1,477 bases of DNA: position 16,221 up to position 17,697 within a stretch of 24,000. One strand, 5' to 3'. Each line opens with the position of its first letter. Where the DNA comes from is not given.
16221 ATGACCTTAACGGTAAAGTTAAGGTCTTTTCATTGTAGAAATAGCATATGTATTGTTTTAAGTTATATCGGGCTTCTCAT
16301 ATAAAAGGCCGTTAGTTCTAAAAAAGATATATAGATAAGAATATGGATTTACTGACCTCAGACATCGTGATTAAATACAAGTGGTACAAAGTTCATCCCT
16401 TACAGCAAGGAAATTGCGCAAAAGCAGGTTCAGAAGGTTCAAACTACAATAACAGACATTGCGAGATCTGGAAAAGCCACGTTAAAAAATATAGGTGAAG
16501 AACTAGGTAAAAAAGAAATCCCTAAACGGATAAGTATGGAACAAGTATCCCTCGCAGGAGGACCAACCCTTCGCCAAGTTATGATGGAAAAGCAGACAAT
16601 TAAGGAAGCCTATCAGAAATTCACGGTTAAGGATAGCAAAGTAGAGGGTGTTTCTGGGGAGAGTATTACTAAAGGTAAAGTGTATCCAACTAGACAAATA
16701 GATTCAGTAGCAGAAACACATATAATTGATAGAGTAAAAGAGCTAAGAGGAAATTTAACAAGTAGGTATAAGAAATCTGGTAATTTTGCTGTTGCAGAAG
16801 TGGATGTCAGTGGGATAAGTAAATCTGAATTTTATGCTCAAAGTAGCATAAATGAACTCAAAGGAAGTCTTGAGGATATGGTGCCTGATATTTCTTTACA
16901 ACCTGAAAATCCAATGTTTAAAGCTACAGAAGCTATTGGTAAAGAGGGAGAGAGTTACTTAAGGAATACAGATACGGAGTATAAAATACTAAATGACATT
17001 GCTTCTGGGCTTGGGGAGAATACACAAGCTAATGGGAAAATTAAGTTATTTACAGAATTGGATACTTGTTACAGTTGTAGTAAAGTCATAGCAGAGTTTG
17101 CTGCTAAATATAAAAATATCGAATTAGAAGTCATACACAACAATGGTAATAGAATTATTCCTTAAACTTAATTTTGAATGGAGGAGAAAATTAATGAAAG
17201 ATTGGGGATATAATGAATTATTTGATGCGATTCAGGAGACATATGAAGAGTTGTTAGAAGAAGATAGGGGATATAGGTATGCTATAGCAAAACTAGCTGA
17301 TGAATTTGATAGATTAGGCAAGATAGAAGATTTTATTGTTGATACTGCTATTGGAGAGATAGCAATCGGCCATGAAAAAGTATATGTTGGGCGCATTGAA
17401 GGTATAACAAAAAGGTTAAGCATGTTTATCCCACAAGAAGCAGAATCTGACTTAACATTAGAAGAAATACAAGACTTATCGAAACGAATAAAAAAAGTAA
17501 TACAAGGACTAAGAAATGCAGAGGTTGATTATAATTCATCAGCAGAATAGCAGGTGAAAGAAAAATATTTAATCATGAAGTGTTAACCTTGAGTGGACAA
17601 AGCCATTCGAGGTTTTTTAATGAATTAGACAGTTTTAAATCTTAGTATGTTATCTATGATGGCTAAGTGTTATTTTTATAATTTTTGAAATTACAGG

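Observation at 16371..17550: Silent orphan toxin-immunity cassette with a 65-nt in-frame recombination handle to the expressed LXG gene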

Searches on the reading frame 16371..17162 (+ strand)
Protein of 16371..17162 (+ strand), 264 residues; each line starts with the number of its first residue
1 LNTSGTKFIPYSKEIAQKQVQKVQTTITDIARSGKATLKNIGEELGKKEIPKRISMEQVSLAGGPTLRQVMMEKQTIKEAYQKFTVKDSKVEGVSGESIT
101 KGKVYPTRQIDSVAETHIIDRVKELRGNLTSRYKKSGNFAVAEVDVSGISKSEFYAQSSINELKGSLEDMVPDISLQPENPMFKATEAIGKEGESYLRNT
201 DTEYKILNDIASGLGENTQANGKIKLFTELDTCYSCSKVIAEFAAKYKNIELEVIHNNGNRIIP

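Call 4: search_protein_families(library=pfam, proteins=[window:16371-17162:+], max_evalue=0.01)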
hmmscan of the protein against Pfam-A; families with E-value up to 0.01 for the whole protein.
window:16371-17162:+ (264 aa): 6 families
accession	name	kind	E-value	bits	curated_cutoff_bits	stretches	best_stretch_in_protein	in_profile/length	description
PF14424.12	Toxin-deaminase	-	7.4e-49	166.1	29.6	1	122-258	1-146/146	The BURPS668_1122 family of deaminases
PF18778.7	NAD1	-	0.00033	21.3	27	1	196-254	42-104/175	Novel AID APOBEC clade 1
PF18750.7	SNAD4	-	0.001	19.5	27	1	198-255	26-86/130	Secreted Novel AID/APOBEC-like Deaminase 4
PF18772.7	APOBEC2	-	0.0028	18.1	26.8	0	201-255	51-104/175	APOBEC2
PF18774.7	APOBEC4_like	-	0.0058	17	26.7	0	208-254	40-86/131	APOBEC4-like -AID/APOBEC-deaminase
PF08210.17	APOBEC_N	-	0.0074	16.8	25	0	201-255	47-100/170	APOBEC-like N-terminal domain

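Call 6: find_homologous_proteins(query=window:16371-17162:+, max_evalue=0.00001)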
Query window:16371-17162:+ (264 aa): 118 proteins with E <= 0.00001 among 857 candidates.
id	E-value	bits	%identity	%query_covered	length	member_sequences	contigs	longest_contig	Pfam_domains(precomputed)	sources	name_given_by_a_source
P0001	9.8e-149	512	92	99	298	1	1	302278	PF14424.13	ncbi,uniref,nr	ncbi:deaminase domain-containing protein [Peribacillus simplex]|uniref:deaminase domain-containing p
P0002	1.7e-148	511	92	99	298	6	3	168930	PF14424.13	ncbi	ncbi:deaminase domain-containing protein [Peribacillus castrilensis]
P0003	2.6e-130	451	82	99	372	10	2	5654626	PF14424.13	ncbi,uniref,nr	ncbi:deaminase domain-containing protein [Peribacillus frigoritolerans]|uniref:deaminase domain-cont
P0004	5.1e-125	434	98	79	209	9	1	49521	PF14424.13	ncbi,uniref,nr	ncbi:deaminase domain-containing protein [Bacillus sp. mrc49]|uniref:deaminase domain-containing pro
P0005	1.5e-98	347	66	98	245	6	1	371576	PF14424.13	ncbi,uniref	ncbi:deaminase domain-containing protein [Peribacillus sp. NPDC097198]|uniref:deaminase domain-conta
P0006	3.4e-96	340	80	77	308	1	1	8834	PF14424.13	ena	-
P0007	5.5e-96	339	80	77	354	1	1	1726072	PF14424.13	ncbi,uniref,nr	ncbi:deaminase domain-containing protein [Priestia aryabhattai]|uniref:deaminase domain-containing p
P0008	5.8e-96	339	80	77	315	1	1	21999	PF14424.13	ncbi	ncbi:deaminase domain-containing protein [Priestia megaterium]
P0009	5.8e-96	339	80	77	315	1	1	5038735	PF14424.13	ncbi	ncbi:deaminase domain-containing protein [Priestia megaterium]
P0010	6.1e-96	339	80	77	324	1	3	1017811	PF14424.13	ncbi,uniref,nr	ncbi:deaminase domain-containing protein [Priestia megaterium]|uniref:deaminase domain-containing pr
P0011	6.5e-96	339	79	77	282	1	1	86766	PF14424.13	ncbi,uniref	ncbi:deaminase domain-containing protein, partial [Priestia megaterium]|uniref:deaminase domain-cont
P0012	7.5e-96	338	80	77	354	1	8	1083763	PF14424.13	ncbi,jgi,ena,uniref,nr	ncbi:deaminase domain-containing protein [Priestia megaterium]|uniref:deaminase domain-containing pr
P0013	7.7e-96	338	80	77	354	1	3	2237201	PF14424.13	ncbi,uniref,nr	ncbi:deaminase domain-containing protein [Priestia megaterium]|uniref:deaminase domain-containing pr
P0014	1.1e-94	335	80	77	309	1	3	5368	PF14424.13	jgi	jgi:hypothetical protein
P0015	1.1e-94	335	80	77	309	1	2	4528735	PF14424.13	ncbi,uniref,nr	ncbi:deaminase domain-containing protein [Priestia megaterium]|uniref:deaminase domain-containing pr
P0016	2.5e-93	330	88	67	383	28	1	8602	PF14424.13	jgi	-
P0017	1.1e-92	328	80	75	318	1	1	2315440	PF14424.13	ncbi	-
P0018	2.8e-92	327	94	62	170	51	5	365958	PF14424.13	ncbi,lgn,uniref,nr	ncbi:deaminase domain-containing protein [Bacillus thuringiensis]|uniref:deaminase domain-containing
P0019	4.9e-92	326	78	77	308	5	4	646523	PF14424.13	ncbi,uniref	ncbi:deaminase domain-containing protein [Priestia megaterium]|uniref:deaminase domain-containing pr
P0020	5.0e-92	326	87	67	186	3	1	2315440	PF14424.13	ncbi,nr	ncbi:deaminase domain-containing protein [Priestia sp. D3YE.R1]|nr:deaminase domain-containing prote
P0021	1.2e-91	325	72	86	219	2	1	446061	PF14424.13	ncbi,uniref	ncbi:deaminase domain-containing protein [Bacillus proteolyticus]|uniref:deaminase domain-containing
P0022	2.2e-91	324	86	69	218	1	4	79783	PF14424.13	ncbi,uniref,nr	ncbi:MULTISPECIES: deaminase domain-containing protein [Bacillus cereus group]|uniref:deaminase doma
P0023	1.9e-90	321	82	72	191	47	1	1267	PF14424.13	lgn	-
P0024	2.4e-89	317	78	78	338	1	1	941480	PF14424.13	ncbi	-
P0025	2.7e-89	317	77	76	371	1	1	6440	PF14424.13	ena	-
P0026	5.8e-89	316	90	62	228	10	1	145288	PF14424.13,PF14448.12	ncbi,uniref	ncbi:deaminase domain-containing protein [Bacillus sp. SBS7]|uniref:deaminase domain-containing prot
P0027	1.1e-88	315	81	72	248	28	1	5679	PF14424.13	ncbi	ncbi:deaminase domain-containing protein, partial [Bacillus anthracis]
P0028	2.4e-88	314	83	72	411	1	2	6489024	PF14424.13,PF14449.12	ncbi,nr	ncbi:conserved domain protein [Bacillus cereus W]|nr:conserved domain protein [Bacillus cereus W] EE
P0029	2.5e-88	314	81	72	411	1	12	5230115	PF14424.13,PF14449.12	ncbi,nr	ncbi:conserved domain protein [Bacillus anthracis str. A0488]|nr:conserved domain protein [Bacillus 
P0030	3.0e-88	314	90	62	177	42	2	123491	PF14424.13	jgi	-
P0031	3.8e-88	313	89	62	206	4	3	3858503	PF14424.13,PF14448.12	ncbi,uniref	ncbi:deaminase domain-containing protein [Bacillus cereus group sp. BceL295]|uniref:deaminase domain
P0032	3.5e-87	310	87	62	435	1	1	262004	PF14424.13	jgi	jgi:hypothetical protein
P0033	1.6e-84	301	79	70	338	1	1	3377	PF14424.13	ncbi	ncbi:deaminase domain-containing protein, partial [Priestia megaterium]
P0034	1.1e-79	286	85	63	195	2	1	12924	PF14424.13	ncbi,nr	ncbi:Uncharacterized protein BC88300_00882 [Bacillus cytotoxicus]|nr:Uncharacterized protein BC88300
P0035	1.2e-79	285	84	63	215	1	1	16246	PF14424.13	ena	-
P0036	4.4e-77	277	72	68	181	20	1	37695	PF14424.13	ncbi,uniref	ncbi:deaminase domain-containing protein [Peribacillus simplex]|uniref:deaminase domain-containing p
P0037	3.1e-76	274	58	88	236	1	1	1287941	PF14424.13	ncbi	ncbi:deaminase domain-containing protein [Priestia endophytica]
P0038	9.0e-75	269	73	65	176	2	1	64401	PF14424.13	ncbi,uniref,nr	ncbi:hypothetical protein GKZ89_16495 [Bacillus mangrovi]|uniref:Deaminase n=2 Tax=Metabacillus mang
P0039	3.7e-74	267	58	96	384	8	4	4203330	PF14424.13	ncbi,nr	ncbi:hypothetical protein CN395_04605 [Priestia megaterium]|nr:hypothetical protein [Priestia megate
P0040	8.2e-73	263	75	61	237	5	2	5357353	PF14424.13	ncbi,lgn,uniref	ncbi:deaminase domain-containing protein [Bacillus cereus]|uniref:deaminase domain-containing protei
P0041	1.9e-72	262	70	69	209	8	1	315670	PF14424.13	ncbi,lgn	-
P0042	4.9e-72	261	75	62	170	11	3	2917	PF14424.13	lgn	-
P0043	6.1e-72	260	75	62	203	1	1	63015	PF14424.13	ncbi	ncbi:deaminase domain-containing protein [Neobacillus sp. LXY-4]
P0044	2.2e-71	258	72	65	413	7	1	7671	PF14424.13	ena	-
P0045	3.0e-71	258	63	76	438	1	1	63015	PF14424.13,PF14449.12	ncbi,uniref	ncbi:deaminase domain-containing protein [Neobacillus sp. LXY-4]|uniref:deaminase domain-containing 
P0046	1.3e-70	256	67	70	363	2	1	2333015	PF14424.13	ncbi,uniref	ncbi:deaminase domain-containing protein [Priestia megaterium]|uniref:deaminase domain-containing pr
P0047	3.4e-70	254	66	70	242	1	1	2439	PF14424.13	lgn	-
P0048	1.2e-69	253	67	67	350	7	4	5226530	PF14424.13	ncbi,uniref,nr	ncbi:deaminase domain-containing protein [Priestia aryabhattai]|uniref:deaminase domain-containing p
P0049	1.5e-69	252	67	72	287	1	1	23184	PF14424.13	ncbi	ncbi:deaminase domain-containing protein, partial [Bacillus anthracis]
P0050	1.5e-69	252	66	69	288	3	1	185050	PF14424.13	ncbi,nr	ncbi:Putative toxin component near putative ESAT-related protein, repetitive [Bacillus mycoides]|nr:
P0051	1.6e-69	252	67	72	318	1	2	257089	PF14424.13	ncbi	ncbi:deaminase domain-containing protein, partial [Bacillus cereus]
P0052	1.9e-69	252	74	61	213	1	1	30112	PF14424.13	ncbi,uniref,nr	ncbi:deaminase domain-containing protein [Bacillus sp. REN3]|uniref:deaminase domain-containing prot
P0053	2.1e-69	252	72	62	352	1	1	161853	PF14424.13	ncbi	-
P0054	5.9e-69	250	70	62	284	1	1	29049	PF14424.13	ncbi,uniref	ncbi:deaminase domain-containing protein [Bacillus proteolyticus]|uniref:deaminase domain-containing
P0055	5.9e-69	250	67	72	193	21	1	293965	PF14424.13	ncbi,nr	ncbi:hypothetical protein HB671_17080 [Bacillus cereus]|nr:hypothetical protein [Bacillus cereus]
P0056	5.3e-68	247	71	62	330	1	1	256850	PF14424.13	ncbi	ncbi:deaminase domain-containing protein [Lysinibacillus fusiformis]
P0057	7.8e-68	247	71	62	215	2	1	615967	PF14424.13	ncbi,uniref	ncbi:deaminase domain-containing protein, partial [Lysinibacillus sp. RSDA_15]|uniref:deaminase doma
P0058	1.6e-67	246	69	67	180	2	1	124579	PF14424.13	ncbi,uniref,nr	ncbi:hypothetical protein J4P90_19800 [Bacillus sp. SY8(2021)]|uniref:Uncharacterized protein n=1 Ta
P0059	3.6e-67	245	71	62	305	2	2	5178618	PF14424.13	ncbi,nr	ncbi:deaminase domain-containing protein [Bacillus sp. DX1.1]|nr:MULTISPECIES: deaminase domain-cont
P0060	5.3e-67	244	71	62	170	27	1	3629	PF14424.13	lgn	-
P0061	1.0e-66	243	76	60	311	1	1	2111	PF14424.13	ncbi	ncbi:deaminase domain-containing protein, partial [Priestia megaterium]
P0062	9.7e-62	227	53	82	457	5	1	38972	PF14424.13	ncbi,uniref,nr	ncbi:hypothetical protein H2C83_05230 [Thermoactinomyces sp. AMNI-1]|uniref:Uncharacterized protein 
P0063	3.2e-61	225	47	94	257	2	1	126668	PF14424.13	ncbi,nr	ncbi:hypothetical protein HCJ66_06945 [Listeria sp. FSL L7-1582]|nr:deaminase domain-containing prot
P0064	8.8e-59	217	66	61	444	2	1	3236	PF14424.13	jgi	jgi:hypothetical protein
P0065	1.7e-58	216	67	60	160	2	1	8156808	PF14424.13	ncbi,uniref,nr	ncbi:hypothetical protein PBOR_06970 [Paenibacillus borealis]|uniref:Deaminase n=1 Tax=Paenibacillus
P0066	7.0e-57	211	63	60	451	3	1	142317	PF14424.13,PF25023.2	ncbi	-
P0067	3.9e-53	199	65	54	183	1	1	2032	PF14424.13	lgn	-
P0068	2.4e-50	190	63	58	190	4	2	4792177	PF14424.13,PF14448.12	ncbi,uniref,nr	ncbi:deaminase domain-containing protein [Bacillus sp. FSL W8-0940]|uniref:deaminase domain-containi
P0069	4.4e-48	182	51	73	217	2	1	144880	PF14424.13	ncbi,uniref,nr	ncbi:deaminase domain-containing protein [Bacillus mycoides]|uniref:deaminase domain-containing prot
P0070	8.4e-48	181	55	62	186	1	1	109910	PF14424.13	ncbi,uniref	ncbi:deaminase domain-containing protein [Bacillus sp. FJAT-51639]|uniref:Deaminase domain-containin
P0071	8.5e-48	181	60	62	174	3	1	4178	PF14424.13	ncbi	-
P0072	1.0e-47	181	92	38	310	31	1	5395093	PF18431.7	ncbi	ncbi:hypothetical protein ACV242_003210 [Peribacillus simplex]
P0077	1.4e-45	174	46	86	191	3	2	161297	PF14424.13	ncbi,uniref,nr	ncbi:deaminase domain-containing protein [Bacillus albus]|uniref:deaminase domain-containing protein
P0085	5.1e-44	169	62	59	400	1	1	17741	PF14449.12,PF13930.13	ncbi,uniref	ncbi:DNA/RNA non-specific endonuclease, partial [Peribacillus frigoritolerans]|uniref:DNA/RNA non-sp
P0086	1.1e-43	168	55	59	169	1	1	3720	PF14424.13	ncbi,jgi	-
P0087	1.2e-43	168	56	60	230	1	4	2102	PF14424.13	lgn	-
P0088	2.3e-43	167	53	59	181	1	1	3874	PF14424.13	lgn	-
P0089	9.1e-43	165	55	59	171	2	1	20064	PF14424.13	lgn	-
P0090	2.8e-42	163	54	60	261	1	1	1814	PF14424.13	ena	-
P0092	6.7e-41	159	53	61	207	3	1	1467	PF14424.13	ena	-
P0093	3.7e-39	153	46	65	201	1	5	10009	PF14424.13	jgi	jgi:hypothetical protein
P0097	2.0e-35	141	49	59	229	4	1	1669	PF14424.13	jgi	jgi:hypothetical protein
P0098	7.5e-35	139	49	60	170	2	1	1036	PF14424.13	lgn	-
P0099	4.3e-34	136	67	41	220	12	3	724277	PF14424.13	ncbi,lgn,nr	ncbi:TPA: hypothetical protein QC096_003861 [Bacillus thuringiensis]|nr:hypothetical protein [Bacill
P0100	4.5e-34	136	68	33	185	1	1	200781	PF14424.13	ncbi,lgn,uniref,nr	ncbi:hypothetical protein HCI99_03710 [Listeria booriae]|uniref:Uncharacterized protein n=1 Tax=List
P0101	7.2e-34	136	45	73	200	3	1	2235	PF14424.13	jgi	jgi:hypothetical protein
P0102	1.0e-33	135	52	61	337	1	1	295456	PF02687.28,PF14424.13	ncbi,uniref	ncbi:FtsX-like permease family protein [Peribacillus sp. NPDC097295]|uniref:FtsX-like permease famil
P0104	1.6e-32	131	53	54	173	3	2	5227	PF14424.13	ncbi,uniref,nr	ncbi:hypothetical protein BSK65_29780 [Paenibacillus odorifer]|uniref:Deaminase n=3 Tax=Paenibacillu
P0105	1.9e-29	121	63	38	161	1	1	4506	PF14424.13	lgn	-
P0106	5.1e-28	116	48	50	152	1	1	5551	PF14424.13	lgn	-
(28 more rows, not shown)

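Call 9: find_encoding_contigs(protein=P0004, flank=10000, max_places=4)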
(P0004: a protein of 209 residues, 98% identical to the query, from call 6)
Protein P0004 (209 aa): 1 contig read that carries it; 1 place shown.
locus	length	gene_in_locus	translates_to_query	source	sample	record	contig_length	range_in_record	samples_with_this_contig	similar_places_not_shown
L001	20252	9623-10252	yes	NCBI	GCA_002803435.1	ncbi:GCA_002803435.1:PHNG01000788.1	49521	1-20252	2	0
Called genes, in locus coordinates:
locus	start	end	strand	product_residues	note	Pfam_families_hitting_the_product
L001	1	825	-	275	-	PF00989:PAS (weak), PF08448:PAS_4 (weak), PF13426:PAS_9 (faint), PF00989:PAS, PF13188:PAS_8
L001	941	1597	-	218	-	PF09335:VTT_dom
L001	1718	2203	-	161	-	PF06177:QueT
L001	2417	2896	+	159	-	PF04073:tRNA_edit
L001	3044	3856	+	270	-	-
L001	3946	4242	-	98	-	PF13031:DUF3892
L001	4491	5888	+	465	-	PF02225:PA, PF04389:Peptidase_M28, PF16254:DUF4910 (faint), PF01546:Peptidase_M20 (faint)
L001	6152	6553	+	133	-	PF16888:YwqH-like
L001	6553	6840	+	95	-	PF17279:DUF5344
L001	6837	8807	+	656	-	PF04740:LXG, PF14449:PT-TG, PF13930:Endonuclea_NS_2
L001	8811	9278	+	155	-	PF04634:YezG-like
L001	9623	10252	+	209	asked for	PF14424:Toxin-deaminase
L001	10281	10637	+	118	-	PF14425:Imm3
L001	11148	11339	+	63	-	-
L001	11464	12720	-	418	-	PF04286:DUF445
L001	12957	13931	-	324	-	PF13593:SBF_like, PF01758:SBF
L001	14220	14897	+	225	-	PF00072:Response_reg, PF00486:Trans_reg_C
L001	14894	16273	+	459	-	PF00672:HAMP, PF00512:HisKA, PF02518:HATPase_c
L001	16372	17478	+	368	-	PF12704:MacB_PCD, PF02687:FtsX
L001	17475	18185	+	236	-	PF00005:ABC_tran, PF02463:SMC_N (faint), PF13304:AAA_21 (faint)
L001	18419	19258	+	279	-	PF02588:YitT_membrane, PF10035:DUF2179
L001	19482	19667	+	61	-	-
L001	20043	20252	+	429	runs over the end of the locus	PF01547:SBP_bac_1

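Call 10: find_encoding_contigs(protein=P0003, flank=10000, max_places=4)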
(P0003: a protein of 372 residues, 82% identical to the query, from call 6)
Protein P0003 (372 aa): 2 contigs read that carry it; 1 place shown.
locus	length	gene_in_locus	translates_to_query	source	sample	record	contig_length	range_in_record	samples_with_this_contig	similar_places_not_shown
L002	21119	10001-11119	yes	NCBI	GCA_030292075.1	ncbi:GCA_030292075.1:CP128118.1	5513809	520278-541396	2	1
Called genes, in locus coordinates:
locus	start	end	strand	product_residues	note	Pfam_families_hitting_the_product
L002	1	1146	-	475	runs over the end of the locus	PF00072:Response_reg, PF00158:Sigma54_activat, PF01078:Mg_chelatase (faint), PF14532:Sigma54_activ_2, PF07728:AAA_5 (weak), PF25601:AAA_lid_14, PF02954:HTH_8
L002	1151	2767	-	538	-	PF13185:GAF_2, PF01590:GAF, PF13492:GAF_3 (weak), PF00512:HisKA, PF02518:HATPase_c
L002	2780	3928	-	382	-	PF00465:Fe-ADH, PF13685:Fe-ADH_2, PF25137:ADH_Fe_C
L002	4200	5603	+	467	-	PF16254:DUF4910 (faint), PF02225:PA, PF04389:Peptidase_M28, PF01546:Peptidase_M20 (faint)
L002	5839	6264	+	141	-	PF16888:YwqH-like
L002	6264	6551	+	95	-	PF17279:DUF5344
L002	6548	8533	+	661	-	PF04740:LXG, PF14449:PT-TG, PF14431:YwqJ-deaminase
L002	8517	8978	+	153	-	PF07661:MORN_2 (faint)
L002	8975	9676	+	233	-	PF04493:Endonuclease_5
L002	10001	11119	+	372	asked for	PF14424:Toxin-deaminase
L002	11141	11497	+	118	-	PF14425:Imm3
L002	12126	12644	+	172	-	-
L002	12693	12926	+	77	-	-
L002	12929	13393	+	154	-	-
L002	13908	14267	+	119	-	-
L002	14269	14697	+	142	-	-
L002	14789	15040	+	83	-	-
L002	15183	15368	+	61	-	-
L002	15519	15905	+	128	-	PF27768:UCP033725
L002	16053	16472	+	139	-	-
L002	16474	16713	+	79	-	-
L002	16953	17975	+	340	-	PF03747:ADP_ribosyl_GH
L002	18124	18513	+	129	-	PF27768:UCP033725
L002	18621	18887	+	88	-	PF27174:YeeD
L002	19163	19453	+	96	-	PF27768:UCP033725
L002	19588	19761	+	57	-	PF27768:UCP033725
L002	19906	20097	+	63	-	-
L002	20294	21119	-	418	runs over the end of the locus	PF04286:DUF445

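Call 11: find_encoding_contigs(protein=P0001, flank=10000, max_places=4)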
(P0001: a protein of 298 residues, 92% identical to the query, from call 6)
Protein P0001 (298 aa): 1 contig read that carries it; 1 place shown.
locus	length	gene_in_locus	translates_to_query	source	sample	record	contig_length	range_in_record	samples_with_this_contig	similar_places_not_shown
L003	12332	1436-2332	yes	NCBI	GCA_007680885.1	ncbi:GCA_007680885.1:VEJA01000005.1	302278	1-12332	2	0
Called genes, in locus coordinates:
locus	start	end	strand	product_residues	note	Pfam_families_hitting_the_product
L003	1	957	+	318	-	PF18431:RNAse_A_bac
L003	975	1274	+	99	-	PF18593:CdiI_2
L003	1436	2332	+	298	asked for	PF14424:Toxin-deaminase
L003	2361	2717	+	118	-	PF14425:Imm3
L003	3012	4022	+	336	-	PF03747:ADP_ribosyl_GH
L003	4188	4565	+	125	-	PF27768:UCP033725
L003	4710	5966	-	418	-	PF04286:DUF445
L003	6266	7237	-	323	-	PF13593:SBF_like, PF01758:SBF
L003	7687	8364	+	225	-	PF00072:Response_reg, PF00486:Trans_reg_C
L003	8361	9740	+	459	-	PF00672:HAMP, PF00512:HisKA, PF02518:HATPase_c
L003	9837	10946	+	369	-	PF12704:MacB_PCD, PF02687:FtsX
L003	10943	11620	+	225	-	PF00005:ABC_tran, PF02463:SMC_N, PF13304:AAA_21 (faint)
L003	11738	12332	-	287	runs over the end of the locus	PF05401:NodS, PF05175:MTS, PF13489:Methyltransf_23, PF01728:FtsJ (weak), PF13847:Methyltransf_31, PF08241:Methyltransf_11, PF08242:Methyltransf_12, PF13649:Methyltransf_25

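Call 43: search_solved_structures(query=window:16371-17162:+, max_evalue=0.1)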
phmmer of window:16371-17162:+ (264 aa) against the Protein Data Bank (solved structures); distinct sequences matched with E-value up to 0.1: 0.

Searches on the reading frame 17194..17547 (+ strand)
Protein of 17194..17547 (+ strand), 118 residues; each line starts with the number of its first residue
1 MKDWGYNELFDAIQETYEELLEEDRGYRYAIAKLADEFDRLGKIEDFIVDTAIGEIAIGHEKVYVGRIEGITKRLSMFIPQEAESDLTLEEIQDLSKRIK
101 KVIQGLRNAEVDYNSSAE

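Call 4: search_protein_families(library=pfam, proteins=[window:17194-17547:+], max_evalue=0.01)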
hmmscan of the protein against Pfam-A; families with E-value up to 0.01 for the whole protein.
window:17194-17547:+ (118 aa): 1 family
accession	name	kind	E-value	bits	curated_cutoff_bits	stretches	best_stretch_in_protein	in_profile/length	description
PF14425.11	Imm3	-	1.7e-44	151.1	25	1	1-117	1-119/119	Immunity protein Imm3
